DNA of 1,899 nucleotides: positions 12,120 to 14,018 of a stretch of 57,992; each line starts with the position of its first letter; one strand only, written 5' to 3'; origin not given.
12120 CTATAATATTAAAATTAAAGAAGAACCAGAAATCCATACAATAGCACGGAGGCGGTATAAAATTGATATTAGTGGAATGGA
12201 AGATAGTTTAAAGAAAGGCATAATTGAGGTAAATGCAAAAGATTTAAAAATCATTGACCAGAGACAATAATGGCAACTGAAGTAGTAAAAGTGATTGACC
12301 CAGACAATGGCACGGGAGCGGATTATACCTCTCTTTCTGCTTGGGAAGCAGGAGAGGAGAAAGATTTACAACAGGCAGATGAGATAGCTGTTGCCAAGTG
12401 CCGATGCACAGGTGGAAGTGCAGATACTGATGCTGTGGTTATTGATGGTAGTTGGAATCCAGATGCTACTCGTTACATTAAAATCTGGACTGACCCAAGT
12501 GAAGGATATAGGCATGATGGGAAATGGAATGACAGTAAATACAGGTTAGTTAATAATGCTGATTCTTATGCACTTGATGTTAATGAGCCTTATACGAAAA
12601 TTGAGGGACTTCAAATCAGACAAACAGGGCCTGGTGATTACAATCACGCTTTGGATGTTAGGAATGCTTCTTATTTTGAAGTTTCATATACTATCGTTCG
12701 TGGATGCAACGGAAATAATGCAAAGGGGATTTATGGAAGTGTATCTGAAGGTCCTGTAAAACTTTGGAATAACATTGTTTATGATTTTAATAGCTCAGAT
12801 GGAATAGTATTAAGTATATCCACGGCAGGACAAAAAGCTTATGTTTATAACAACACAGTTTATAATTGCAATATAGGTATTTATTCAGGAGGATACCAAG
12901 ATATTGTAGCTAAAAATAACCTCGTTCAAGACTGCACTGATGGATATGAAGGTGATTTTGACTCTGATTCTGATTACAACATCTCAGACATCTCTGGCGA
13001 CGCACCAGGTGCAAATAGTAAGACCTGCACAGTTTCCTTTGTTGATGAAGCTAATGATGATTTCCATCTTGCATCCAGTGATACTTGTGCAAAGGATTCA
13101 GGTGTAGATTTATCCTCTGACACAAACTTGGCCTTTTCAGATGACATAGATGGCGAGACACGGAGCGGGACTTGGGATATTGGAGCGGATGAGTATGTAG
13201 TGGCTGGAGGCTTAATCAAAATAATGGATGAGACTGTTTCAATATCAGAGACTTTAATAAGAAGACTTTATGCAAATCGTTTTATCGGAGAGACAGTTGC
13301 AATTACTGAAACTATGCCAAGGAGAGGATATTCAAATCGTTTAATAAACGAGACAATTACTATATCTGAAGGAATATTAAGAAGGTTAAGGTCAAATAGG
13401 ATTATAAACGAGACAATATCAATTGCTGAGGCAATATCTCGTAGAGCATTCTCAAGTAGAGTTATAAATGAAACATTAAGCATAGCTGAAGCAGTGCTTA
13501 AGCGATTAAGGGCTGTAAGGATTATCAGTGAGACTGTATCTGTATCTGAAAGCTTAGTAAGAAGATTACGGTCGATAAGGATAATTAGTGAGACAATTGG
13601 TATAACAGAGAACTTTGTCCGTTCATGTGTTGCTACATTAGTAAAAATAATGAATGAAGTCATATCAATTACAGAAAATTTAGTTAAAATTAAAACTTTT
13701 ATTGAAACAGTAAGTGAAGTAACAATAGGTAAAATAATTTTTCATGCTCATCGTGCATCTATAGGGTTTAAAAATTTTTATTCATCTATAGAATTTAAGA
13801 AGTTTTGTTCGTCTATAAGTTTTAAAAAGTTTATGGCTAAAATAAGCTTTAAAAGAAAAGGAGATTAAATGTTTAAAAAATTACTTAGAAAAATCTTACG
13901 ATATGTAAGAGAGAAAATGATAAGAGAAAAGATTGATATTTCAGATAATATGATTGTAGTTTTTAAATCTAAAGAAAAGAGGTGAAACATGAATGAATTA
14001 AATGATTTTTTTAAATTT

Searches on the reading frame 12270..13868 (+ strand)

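Call 27: search_protein_families(library=phrogs, proteins=[window:12270-13868:+], max_evalue=0.001)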
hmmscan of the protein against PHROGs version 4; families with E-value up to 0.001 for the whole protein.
window:12270-13868:+ (532 aa): 0 families

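Call 70: search_protein_families(library=pfam, proteins=[window:12270-13868:+], max_evalue=0.01)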
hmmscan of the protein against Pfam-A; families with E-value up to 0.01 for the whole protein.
window:12270-13868:+ (532 aa): 2 families
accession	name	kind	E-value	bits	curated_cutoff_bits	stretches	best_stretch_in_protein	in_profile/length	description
PF12708.12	Pect-lyase_RHGA_epim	-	0.00069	19.9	27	1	137-226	128-212/213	Rhamnogalacturonase A/epimerase, pectate lyase-like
PF12352.13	V-SNARE_C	-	0.0016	19.1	27.1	0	395-414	13-32/66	Snare region anchored in the vesicle membrane C-terminus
